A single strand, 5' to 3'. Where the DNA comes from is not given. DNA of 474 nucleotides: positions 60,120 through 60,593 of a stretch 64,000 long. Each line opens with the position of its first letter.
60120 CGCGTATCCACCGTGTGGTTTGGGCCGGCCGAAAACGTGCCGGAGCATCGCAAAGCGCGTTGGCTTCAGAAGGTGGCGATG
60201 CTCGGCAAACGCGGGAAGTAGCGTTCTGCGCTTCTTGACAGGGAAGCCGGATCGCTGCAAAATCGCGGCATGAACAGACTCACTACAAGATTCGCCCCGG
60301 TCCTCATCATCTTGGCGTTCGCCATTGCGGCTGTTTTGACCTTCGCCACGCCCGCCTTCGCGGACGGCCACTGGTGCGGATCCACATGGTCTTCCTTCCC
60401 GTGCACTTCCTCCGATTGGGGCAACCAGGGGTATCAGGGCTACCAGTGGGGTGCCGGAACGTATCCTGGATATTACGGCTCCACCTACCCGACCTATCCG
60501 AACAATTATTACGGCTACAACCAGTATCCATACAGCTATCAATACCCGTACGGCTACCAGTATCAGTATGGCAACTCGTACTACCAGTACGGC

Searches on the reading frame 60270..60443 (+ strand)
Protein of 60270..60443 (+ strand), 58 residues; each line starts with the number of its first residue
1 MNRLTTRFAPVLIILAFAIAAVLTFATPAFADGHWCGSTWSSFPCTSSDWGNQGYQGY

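Call 50: find_homologous_proteins(query=A5, max_evalue=1)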
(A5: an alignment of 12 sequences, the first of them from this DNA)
Query A5 (12 sequences) (58 aa, profile of the alignment): 13 proteins with E <= 1 among 1471 candidates.
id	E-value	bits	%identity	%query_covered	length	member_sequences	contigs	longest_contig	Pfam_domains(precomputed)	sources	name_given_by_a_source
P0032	2.5e-9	55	34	84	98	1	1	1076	-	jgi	jgi:hypothetical protein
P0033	8.0e-9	53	28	78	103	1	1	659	-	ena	-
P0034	8.1e-9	53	45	38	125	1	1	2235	-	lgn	-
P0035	1.1e-7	50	28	91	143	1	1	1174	-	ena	-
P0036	1.3e-6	46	50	38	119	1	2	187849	-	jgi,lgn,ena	-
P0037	3.8e-6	45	40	43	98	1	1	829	-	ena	-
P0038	3.9e-6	45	44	78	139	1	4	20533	-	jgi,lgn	jgi:hypothetical protein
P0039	1.7e-4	40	38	72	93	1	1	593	-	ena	-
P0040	1.1e-2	34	42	21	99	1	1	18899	-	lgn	-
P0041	6.1e-2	31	28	78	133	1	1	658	-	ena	-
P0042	2.3e-1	30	23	78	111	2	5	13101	-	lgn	-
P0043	2.4e-1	30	41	55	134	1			-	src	-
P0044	8.7e-1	28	43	36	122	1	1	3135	-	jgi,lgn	jgi:hypothetical protein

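Call 63: find_encoding_contigs(protein=P0036, flank=10000, max_places=2)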
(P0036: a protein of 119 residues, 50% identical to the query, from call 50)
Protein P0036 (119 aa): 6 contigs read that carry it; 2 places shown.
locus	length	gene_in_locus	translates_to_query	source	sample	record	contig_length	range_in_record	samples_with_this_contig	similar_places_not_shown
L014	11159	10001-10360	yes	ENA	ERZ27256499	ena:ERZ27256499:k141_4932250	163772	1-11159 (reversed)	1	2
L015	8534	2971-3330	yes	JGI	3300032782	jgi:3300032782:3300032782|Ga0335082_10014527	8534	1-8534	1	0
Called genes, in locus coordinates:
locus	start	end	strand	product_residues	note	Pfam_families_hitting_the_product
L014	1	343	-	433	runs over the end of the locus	-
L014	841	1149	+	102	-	-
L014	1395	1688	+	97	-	-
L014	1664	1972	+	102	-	-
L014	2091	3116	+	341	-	PF00291:PALP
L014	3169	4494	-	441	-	PF01551:Peptidase_M23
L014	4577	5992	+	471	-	PF02261:Asp_decarbox, PF01996:F420_ligase (faint)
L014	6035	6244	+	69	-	PF24250:HVO_2718 (weak), PF13560:HTH_31, PF12844:HTH_19, PF01381:HTH_3, PF13443:HTH_26 (weak)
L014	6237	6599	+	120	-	-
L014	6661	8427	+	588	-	PF00578:AhpC-TSA, PF08534:Redoxin, PF13905:Thioredoxin_8, PF17991:Thioredoxin_10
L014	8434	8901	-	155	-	PF01243:PNPOx_N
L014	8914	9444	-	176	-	PF04173:DoxD (weak)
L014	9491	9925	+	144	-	-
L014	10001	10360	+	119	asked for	-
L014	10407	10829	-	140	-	-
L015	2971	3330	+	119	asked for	-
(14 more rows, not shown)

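Call 69: search_protein_families(library=pfam, alignment_id=A5, max_evalue=10)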
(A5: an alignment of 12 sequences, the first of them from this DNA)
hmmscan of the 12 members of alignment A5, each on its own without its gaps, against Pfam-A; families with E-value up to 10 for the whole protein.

A. member 1, seq(58 aa): 0 families

B. families by the number of members that match (of 12 scanned): 2 families
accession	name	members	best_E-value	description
PF10690.14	Myticin-prepro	2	0.0081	Myticin pre-proprotein from the mussel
PF18187.6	RIF5_SNase_1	1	0.25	TbRIF5 SNase domain 1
